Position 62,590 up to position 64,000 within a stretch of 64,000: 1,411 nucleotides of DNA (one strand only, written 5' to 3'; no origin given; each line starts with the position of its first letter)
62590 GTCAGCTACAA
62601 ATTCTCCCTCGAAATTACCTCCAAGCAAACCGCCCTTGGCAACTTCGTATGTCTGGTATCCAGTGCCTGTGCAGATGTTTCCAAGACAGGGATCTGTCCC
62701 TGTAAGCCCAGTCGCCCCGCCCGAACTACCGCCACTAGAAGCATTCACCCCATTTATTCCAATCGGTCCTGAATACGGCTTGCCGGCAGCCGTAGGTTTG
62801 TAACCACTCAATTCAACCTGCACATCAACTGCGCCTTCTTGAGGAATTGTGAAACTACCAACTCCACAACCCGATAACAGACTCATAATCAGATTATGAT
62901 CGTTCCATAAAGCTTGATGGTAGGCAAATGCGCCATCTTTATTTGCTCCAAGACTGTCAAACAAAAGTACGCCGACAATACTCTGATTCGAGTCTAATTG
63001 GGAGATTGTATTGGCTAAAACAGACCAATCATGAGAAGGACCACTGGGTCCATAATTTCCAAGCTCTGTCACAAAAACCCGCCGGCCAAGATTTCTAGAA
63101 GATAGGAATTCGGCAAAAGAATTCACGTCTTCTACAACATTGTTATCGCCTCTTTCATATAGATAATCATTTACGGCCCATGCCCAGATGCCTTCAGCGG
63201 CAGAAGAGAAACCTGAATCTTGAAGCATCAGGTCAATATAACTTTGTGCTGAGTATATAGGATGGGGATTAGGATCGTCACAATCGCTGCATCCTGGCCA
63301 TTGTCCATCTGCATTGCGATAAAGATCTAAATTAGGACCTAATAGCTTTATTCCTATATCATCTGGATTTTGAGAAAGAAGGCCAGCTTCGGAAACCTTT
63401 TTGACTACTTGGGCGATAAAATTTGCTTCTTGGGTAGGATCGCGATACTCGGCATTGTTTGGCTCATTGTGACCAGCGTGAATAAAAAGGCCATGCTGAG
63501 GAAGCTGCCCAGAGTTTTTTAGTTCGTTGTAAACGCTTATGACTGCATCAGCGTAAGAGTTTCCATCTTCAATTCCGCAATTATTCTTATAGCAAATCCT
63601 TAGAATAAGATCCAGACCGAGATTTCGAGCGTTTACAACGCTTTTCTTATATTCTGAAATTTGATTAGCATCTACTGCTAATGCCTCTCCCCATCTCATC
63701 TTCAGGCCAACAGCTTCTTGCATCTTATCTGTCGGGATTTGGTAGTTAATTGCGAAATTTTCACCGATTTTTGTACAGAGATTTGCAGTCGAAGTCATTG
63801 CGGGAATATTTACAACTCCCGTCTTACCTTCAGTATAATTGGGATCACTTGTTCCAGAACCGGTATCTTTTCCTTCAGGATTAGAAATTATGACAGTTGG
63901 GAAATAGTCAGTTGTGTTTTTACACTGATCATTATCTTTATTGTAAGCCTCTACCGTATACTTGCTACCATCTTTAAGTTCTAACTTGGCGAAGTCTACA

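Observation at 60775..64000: Third family member carries an enzyme payload (GH5-like TIM barrel plus CBM-like domain) on the same C-terminal module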

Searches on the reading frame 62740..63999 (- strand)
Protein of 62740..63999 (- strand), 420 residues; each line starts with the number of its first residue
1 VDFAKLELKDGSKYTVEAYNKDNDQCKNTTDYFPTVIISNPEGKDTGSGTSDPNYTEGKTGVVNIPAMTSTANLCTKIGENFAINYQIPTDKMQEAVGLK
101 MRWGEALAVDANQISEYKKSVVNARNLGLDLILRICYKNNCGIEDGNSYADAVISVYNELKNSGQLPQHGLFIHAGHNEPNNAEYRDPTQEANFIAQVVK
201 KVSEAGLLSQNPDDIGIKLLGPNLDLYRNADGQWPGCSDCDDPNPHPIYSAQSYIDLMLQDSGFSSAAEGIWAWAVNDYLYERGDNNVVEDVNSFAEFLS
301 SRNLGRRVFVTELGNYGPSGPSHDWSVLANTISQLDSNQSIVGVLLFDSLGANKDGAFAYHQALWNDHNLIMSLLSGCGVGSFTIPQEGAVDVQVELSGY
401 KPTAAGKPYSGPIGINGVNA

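Call 9: find_homologous_proteins(query=window:62794-63999:-)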
Query seq(402 aa): 3453 candidates shared short words with the query, none scored E <= 0.001.

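Call 11: search_solved_structures(query=window:62740-63999:-, max_evalue=10, show_alignments=3)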
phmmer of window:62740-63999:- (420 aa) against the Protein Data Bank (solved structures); distinct sequences matched with E-value up to 10: 7.
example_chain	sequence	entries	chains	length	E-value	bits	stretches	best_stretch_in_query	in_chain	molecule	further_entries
2dry_A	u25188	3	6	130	0.11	14.6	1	313-352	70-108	29-kDa galactose-binding lectin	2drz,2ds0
1wx2_B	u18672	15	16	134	0.91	11.6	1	175-257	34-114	MelC | CADDIE PROTEIN ORF378 | CADDIE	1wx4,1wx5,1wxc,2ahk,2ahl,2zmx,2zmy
3awx_B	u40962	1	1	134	0.92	11.6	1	216-257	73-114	MelC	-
3awz_B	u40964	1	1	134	1.2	11.2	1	216-257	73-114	MelC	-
3ax0_B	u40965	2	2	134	1.2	11.1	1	216-257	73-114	MelC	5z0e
3awy_B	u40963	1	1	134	1.2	11.1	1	216-257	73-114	MelC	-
3aws_B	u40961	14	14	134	1.2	11.1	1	216-257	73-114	MelC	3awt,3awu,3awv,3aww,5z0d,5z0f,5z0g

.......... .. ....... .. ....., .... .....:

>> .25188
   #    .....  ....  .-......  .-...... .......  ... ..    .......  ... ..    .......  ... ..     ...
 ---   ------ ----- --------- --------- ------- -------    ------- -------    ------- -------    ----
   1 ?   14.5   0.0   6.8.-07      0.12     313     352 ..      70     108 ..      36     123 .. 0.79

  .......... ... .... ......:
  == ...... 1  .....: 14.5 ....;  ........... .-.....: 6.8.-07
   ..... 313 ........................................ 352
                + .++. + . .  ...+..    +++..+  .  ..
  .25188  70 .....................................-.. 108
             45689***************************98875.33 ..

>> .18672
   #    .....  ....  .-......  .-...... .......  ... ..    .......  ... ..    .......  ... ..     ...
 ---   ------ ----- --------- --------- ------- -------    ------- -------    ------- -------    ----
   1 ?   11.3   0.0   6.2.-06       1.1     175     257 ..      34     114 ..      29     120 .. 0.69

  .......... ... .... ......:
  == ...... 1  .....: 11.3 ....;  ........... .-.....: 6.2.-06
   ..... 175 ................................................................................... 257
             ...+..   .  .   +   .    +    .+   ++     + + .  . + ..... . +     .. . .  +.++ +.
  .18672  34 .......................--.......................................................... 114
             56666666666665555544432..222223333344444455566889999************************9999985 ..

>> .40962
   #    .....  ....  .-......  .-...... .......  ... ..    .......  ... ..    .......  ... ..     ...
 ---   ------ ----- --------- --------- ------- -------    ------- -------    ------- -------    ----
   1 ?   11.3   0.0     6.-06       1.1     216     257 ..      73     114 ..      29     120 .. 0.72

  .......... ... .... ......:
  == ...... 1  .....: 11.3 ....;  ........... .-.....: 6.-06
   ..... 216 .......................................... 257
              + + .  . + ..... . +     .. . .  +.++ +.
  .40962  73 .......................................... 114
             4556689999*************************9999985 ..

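Call 12: search_protein_families(library=pfam, proteins=[window:62740-63999:-], max_evalue=10)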
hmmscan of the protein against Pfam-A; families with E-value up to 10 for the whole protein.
window:62740-63999:- (420 aa): 0 families

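Call 13: find_related_loci(query=window:62740-63999:-, collection=genome_contigs, flank=10000)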
Query window:62740-63999:- (420 aa) in genome_contigs; peptide patterns used: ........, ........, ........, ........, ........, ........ (x = any residue, [..] = any of these).
29 stretches matched a pattern, but none encodes a relative of the query by tblastn (E <= 1e-3).

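Call 14: find_related_loci(query=window:62740-63999:-, collection=metagenome_contigs, flank=10000)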
Query window:62740-63999:- (420 aa) in metagenome_contigs; peptide patterns used: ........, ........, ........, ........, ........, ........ (x = any residue, [..] = any of these).
43 stretches matched a pattern, but none encodes a relative of the query by tblastn (E <= 1e-3).

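Call 21: search_protein_representatives(protein=window:62740-63999:-)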
Query: 420 residues. Proteins with E-value up to 0.001 (for the whole library): 28; up to 1e-10: 17; up to 1e-30: 14. The best 28 are listed.
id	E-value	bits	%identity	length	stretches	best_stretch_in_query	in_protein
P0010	1.3e-135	469.0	55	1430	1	1-410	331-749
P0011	7.9e-128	443.4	50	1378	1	3-418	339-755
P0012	8.9e-124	430.0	49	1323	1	4-419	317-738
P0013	1.5e-123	429.3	52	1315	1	7-419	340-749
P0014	2.2e-116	405.7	49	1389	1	1-406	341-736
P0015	1.6e-84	300.7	98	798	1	279-420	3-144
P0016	2.6e-67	244.0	41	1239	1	10-412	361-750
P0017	1.4e-64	235.0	41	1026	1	7-404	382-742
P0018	2.8e-59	217.6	41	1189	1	62-397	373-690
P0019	1.4e-57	212.0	37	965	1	75-402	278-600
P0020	6.4e-49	183.4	37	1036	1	64-417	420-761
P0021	9.2e-48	179.6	39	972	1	69-316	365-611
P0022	2.0e-42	162.0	37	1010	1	54-369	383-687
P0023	9.8e-41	156.5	31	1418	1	56-390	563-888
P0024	2.6e-29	118.8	44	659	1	211-398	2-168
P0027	6.6e-09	51.6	36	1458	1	75-358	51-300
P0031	2.8e-05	39.7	32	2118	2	69-205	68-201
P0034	2.8e-04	36.4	32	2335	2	73-199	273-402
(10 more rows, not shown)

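Call 25: search_protein_families(library=pfam, proteins=[P0010, P0023, P0027, P0031, P0034], max_evalue=0.01)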
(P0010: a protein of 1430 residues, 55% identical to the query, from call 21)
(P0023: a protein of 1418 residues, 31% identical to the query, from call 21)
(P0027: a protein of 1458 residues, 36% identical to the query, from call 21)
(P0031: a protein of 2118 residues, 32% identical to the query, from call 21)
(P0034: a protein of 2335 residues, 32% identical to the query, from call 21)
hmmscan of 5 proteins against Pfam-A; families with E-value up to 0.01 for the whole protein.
P0010 (1430 aa): 1 family
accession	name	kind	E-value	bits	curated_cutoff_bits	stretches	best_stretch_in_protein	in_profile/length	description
PF13620.12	CarboxypepD_reg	-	0.003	18.3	32.3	0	146-194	4-52/82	Carboxypeptidase regulatory-like domain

P0023 (1418 aa): 2 families
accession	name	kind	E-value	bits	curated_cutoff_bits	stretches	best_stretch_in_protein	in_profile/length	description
PF16656.11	Pur_ac_phosph_N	-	0.00071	20.5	30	1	61-131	8-80/93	Purple acid Phosphatase, N-terminal domain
PF13800.11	Sigma_reg_N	-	0.005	17.5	26.3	0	17-48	3-35/91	Sigma factor regulator N-terminal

P0027 (1458 aa): 0 families

P0031 (2118 aa): 2 families
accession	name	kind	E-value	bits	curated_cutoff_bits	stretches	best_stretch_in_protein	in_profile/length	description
PF01551.29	Peptidase_M23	-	4e-20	72.2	28.7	1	1426-1520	2-88/96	Peptidase family M23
PF01510.30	Amidase_2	-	1.5e-16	61.4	26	1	1646-1784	4-129/131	N-acetylmuramoyl-L-alanine amidase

P0034 (2335 aa): 3 families
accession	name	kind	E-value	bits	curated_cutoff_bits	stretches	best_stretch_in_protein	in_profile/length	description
PF01551.29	Peptidase_M23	-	1.7e-13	51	28.7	1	117-212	2-85/96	Peptidase family M23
PF00246.29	Peptidase_M14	-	1.9e-08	34.7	21.6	1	2083-2244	18-179/286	Zinc carboxypeptidase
PF11790.14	Glyco_hydro_cc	-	2.4e-06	27.7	21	1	358-529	55-216/237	Glycosyl hydrolase catalytic core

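Call 29: search_protein_families(library=pfam, alignment_id=A2, max_evalue=0.1)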
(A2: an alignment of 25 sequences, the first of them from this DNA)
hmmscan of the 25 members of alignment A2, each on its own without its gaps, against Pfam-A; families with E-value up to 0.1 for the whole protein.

A. member 1, seq(350 aa): 0 families

B. families by the number of members that match (of 25 scanned): 5 families
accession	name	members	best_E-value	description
PF11790.14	Glyco_hydro_cc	6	8.2e-08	Glycosyl hydrolase catalytic core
PF00150.24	Cellulase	2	1e-06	Cellulase (glycosyl hydrolase family 5)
PF04422.18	FrhB_FdhB_N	1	0.058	Coenzyme F420 hydrogenase/dehydrogenase, beta subunit N-term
PF00763.28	THF_DHG_CYH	1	0.067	Tetrahydrofolate dehydrogenase/cyclohydrolase, catalytic domain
PF21428.2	Gp7_helical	1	0.094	Baseplate wedge protein gp7, helical domain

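Call 30: search_solved_structures(query=A2, max_evalue=10, show_alignments=3)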
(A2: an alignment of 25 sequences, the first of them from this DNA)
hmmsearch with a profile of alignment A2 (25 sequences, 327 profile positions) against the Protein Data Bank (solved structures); distinct sequences matched with E-value up to 10: 16.
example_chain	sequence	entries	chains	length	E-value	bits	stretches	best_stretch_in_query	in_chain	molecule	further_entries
8j3x_A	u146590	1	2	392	0.0029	20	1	122-294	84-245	Putative polysaccharide-binding protein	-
8j3y_A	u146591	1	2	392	0.022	17.1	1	123-294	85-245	Putative polysaccharide-binding protein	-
5lxq_B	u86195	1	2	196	0.083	15.2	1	48-85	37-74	Protein tyrosine phosphatase type IVA 1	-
1rxd_A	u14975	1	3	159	0.092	15.1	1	49-85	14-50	protein tyrosine phosphatase type IVA, member 1; Protein tyrosine phosphatase IVA1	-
5bx1_A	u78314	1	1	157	0.093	15.1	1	49-85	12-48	Protein tyrosine phosphatase type IVA 1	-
1zck_A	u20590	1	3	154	0.094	15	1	50-85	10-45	protein tyrosine phosphatase 4a1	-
6wus_B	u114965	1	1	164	0.099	15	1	49-85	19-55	Protein tyrosine phosphatase type IVA 1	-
5mmz_B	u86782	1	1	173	0.1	14.9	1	49-85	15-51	Protein tyrosine phosphatase type IVA 1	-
1xm2_A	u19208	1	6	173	0.1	14.9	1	49-85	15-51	Tyrosine Phosphatase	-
1x24_A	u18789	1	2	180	0.11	14.9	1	49-85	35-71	protein tyrosine phosphatase 4a1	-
1zcl_A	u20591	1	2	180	0.11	14.9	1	49-85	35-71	protein tyrosine phosphatase 4a1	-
3rz2_A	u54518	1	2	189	0.11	14.8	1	49-85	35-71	Protein tyrosine phosphatase type IVA 1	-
2mbc_A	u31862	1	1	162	0.93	11.8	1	46-85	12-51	Protein tyrosine phosphatase type IVA 3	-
5tsr_A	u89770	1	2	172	0.99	11.7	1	46-85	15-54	Protein tyrosine phosphatase type IVA 3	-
1r6h_A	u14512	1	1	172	1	11.7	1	46-85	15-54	protein tyrosine phosphatase type IVA, member 3 isoform 1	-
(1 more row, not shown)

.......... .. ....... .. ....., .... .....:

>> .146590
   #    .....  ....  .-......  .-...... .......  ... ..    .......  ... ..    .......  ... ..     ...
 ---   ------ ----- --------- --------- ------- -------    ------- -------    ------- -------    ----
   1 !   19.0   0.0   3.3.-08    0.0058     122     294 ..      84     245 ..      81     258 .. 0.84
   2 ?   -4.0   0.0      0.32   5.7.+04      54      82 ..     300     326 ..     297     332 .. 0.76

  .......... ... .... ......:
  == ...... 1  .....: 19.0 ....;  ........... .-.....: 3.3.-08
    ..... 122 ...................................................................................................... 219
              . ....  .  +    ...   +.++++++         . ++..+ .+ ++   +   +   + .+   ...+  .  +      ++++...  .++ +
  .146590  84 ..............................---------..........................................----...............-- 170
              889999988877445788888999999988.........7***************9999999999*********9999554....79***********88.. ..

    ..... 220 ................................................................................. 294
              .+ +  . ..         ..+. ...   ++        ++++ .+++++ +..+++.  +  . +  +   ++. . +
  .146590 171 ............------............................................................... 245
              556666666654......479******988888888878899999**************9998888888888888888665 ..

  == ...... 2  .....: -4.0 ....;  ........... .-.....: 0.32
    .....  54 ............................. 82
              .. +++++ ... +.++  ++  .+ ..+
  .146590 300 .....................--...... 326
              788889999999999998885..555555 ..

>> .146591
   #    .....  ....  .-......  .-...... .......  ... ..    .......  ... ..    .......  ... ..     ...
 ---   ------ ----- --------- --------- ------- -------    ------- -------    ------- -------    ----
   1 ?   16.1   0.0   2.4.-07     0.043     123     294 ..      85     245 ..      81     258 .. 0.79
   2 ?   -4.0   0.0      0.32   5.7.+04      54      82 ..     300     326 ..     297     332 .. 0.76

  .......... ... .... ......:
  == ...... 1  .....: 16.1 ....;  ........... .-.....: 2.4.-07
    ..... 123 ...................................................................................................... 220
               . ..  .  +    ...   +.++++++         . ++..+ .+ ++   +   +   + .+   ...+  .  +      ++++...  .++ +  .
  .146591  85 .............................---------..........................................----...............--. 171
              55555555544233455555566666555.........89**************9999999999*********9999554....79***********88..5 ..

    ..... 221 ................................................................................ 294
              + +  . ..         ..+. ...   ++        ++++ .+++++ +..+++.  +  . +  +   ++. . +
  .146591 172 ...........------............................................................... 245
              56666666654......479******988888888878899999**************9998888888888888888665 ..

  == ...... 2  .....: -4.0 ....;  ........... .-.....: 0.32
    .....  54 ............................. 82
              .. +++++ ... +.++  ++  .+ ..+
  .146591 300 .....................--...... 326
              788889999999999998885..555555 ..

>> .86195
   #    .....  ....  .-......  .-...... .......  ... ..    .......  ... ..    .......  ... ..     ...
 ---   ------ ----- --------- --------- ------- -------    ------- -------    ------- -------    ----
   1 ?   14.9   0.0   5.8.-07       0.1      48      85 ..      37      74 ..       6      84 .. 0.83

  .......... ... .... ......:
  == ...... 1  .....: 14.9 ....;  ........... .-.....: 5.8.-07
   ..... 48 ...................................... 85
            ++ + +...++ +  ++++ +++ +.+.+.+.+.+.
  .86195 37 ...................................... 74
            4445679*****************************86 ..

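Call 31: find_homologous_proteins(query=A2, max_evalue=0.001)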
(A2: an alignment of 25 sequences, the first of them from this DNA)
Query A2 (25 sequences): 7017 candidates shared short words with the query, none scored E <= 0.001.

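Call 40: predict_structure(alignment_id=A2)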
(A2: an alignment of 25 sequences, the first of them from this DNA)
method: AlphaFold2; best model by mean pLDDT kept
length: 350 residues; sequences in the alignment: 25
mean_pLDDT: 89.0   pTM: 0.85
mean pLDDT of the five models: 89.0, 88.4, 87.9, 87.8, 85.9
residues with pLDDT >= 90: 269; 70-90: 38; 50-70: 11; < 50: 32
segments of 3 or more residues with pLDDT < 50: 1-14, 332-349
pLDDT, mean of each block of 10 residues (from residue 1): 36 56 96 97 95 94 96 95 90 98 97 96 95 98 99 95 98 93 85 97 97 98 92 97 97 97 89 96 97 96 93 94 73 45 44
secondary structure, 60 per line:
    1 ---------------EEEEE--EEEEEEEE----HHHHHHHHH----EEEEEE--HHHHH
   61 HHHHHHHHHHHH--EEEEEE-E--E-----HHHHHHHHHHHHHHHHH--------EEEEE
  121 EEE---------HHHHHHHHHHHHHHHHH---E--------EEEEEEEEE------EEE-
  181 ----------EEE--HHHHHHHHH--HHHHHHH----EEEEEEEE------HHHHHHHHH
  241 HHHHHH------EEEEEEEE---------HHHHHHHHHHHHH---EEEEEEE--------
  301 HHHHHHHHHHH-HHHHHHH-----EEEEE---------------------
elements in order: E16-20 E23-30 H35-43 E48-53 H56-72 E75-80 H91-107 E116-123 H133-149 E162-170 E177-179 E191-193 H196-204 H207-213 E218-225 H232-246 E253-260 H270-282 E286-292 H301-311 H313-319 E325-329

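Call 43: fold_search(model_id=the predicted structure, library=pdb)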
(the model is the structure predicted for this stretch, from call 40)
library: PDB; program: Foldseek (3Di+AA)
matches with E <= 10: 1635; with E <= 0.001: 128
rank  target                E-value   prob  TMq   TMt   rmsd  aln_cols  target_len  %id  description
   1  3kl3_A                5.5e-08  1.00  0.51  0.46   7.1       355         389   12  Crystal structure of Ligand bound XynC (released 2010-12-08)
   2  3kl3_D                7.7e-08  1.00  0.50  0.48   6.7       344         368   12  Crystal structure of Ligand bound XynC (released 2010-12-08)
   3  3kl0_D                1.6e-07  1.00  0.49  0.45   7.4       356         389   12  Crystal structure of the glucuronoxylan xylanohydrolase XynC from Bacillus subtilis (released 2010-12-08)
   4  4uqa                  1.7e-07  1.00  0.49  0.45   6.8       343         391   12  X-ray structure of glucuronoxylan-xylanohydrolase (Xyn30A) from Clostridium thermocellum (released 2015-06-24)
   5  3kl3_C                3.7e-07  1.00  0.50  0.46   7.6       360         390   12  Crystal structure of Ligand bound XynC (released 2010-12-08)
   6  3kl3_B                6.1e-07  1.00  0.49  0.45   9.4       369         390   12  Crystal structure of Ligand bound XynC (released 2010-12-08)
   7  6uax_B                1.0e-06  1.00  0.43  0.56   5.9       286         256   17  Crystal structure of a GH128 (subgroup II) endo-beta-1,3-glucanase from Sorangium cellulosum (ScGH128_II) (released 2020-05-20)
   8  6zpl_C                1.5e-06  1.00  0.47  0.57   6.7       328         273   11  Inward-open structure of human glycine transporter 1 in complex with a benzoylisoindoline inhibitor, sybody Sb_GlyT1#7 (released 2021-03-17)
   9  6uax_A                2.1e-06  1.00  0.44  0.57   5.7       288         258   17  Crystal structure of a GH128 (subgroup II) endo-beta-1,3-glucanase from Sorangium cellulosum (ScGH128_II) (released 2020-05-20)
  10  3clw_A                2.6e-06  1.00  0.52  0.39   8.5       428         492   11  Crystal structure of conserved exported protein from Bacteroides fragilis (released 2008-04-29)
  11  6uaz_A                7.0e-06  1.00  0.49  0.71   5.7       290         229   14  Crystal structure of a GH128 (subgroup III) curdlan-specific exo-beta-1,3-glucanase from Blastomyces gilchristii (BgGH (released 2020-05-20)
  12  4oou_B                8.3e-06  1.00  0.47  0.45   7.9       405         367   12  Crystal structure of beta-1,4-D-mannanase from Cryptopygus antarcticus (released 2014-08-06)
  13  7bob_A                1.2e-05  1.00  0.46  0.31   5.6       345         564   11  Exo-beta-1,4-mannosidase Op5Man5 from Opitutaceae bacterium strain TAV5 (released 2021-07-14)
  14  6ub0_A                1.5e-05  1.00  0.45  0.65   6.1       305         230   13  Crystal structure of a GH128 (subgroup III) curdlan-specific exo-beta-1,3-glucanase from Blastomyces gilchristii (BgGH (released 2020-05-20)
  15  2bv9                  2.1e-05  1.00  0.44  0.53   7.1       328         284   10  HOW FAMILY 26 GLYCOSIDE HYDROLASES ORCHESTRATE CATALYSIS ON DIFFERENT POLYSACCHARIDES. STRUCTURE AND ACTIVITY OF A CLOST (released 2005-06-30)
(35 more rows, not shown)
